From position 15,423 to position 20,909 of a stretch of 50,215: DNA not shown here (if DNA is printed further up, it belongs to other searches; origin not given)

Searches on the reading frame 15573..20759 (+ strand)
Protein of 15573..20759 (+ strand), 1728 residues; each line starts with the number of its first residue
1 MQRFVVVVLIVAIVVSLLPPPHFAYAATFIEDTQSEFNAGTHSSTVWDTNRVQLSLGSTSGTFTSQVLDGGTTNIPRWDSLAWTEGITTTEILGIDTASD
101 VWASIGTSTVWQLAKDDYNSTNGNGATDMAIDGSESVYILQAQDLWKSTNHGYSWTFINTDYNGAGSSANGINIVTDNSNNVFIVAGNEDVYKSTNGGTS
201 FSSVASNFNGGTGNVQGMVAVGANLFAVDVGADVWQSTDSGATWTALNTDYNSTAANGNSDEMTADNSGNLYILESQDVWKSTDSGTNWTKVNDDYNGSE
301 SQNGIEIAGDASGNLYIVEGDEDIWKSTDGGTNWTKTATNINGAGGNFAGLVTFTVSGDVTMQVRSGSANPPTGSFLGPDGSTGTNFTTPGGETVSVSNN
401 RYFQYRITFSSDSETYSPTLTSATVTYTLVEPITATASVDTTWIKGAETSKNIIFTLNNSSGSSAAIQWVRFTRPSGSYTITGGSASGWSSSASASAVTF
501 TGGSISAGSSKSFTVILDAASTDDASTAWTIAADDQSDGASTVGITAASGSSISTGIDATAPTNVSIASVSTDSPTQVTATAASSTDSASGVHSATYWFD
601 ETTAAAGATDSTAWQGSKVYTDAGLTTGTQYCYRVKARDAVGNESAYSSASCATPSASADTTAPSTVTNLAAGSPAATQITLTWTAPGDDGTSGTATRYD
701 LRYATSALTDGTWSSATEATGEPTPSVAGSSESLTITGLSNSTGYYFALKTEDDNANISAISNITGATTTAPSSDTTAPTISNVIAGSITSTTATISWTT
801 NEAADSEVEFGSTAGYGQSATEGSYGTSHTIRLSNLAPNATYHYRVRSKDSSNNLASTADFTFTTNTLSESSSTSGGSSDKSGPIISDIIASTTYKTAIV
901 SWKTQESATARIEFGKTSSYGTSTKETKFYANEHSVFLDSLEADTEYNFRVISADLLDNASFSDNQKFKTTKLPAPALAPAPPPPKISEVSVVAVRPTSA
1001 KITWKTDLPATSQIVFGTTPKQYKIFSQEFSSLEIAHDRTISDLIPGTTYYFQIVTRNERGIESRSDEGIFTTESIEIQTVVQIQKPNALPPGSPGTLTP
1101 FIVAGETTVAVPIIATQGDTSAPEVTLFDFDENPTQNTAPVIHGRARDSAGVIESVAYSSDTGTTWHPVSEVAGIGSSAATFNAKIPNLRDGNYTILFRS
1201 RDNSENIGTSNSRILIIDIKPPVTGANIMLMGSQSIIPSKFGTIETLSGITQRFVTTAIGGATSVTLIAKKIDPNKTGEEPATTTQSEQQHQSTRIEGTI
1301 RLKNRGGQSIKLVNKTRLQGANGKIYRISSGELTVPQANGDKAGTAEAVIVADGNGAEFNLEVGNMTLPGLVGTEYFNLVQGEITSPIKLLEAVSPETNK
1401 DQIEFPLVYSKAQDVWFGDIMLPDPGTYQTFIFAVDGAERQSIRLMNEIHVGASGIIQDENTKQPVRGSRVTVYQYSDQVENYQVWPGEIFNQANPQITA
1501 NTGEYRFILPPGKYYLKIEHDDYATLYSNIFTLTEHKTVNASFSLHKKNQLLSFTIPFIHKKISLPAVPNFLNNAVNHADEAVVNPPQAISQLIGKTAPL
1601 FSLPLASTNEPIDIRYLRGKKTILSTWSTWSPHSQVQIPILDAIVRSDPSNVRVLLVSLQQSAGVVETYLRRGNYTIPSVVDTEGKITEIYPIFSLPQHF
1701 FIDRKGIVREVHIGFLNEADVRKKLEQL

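Call 45: search_protein_families(library=pfam, proteins=[window:15573-20759:+], max_evalue=0.001)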
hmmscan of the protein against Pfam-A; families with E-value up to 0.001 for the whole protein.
window:15573-20759:+ (1728 aa): 7 families
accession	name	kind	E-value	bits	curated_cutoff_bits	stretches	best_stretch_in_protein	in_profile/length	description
PF16656.11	Pur_ac_phosph_N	-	1.9e-27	96.1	30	4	786-865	8-93/93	Purple acid Phosphatase, N-terminal domain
PF00041.27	fn3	-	1.8e-20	73.4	25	2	986-1067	4-79/84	Fibronectin type III domain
PF00578.27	AhpC-TSA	-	5.6e-13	49.4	26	1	1594-1710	1-123/124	AhpC/TSA family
PF08534.16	Redoxin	-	1.1e-10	42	26.6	1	1595-1721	3-144/148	Redoxin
PF13620.12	CarboxypepD_reg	-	2.7e-07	31.3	32.3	1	1454-1545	3-81/82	Carboxypeptidase regulatory-like domain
PF16655.11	PhoD_N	-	1.6e-05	25.8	30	0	809-856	39-86/90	PhoD-like phosphatase, N-terminal domain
PF09294.16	Interfer-bind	-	0.0007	20.3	21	0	617-653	64-101/104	Interferon-alpha/beta receptor, fibronectin type III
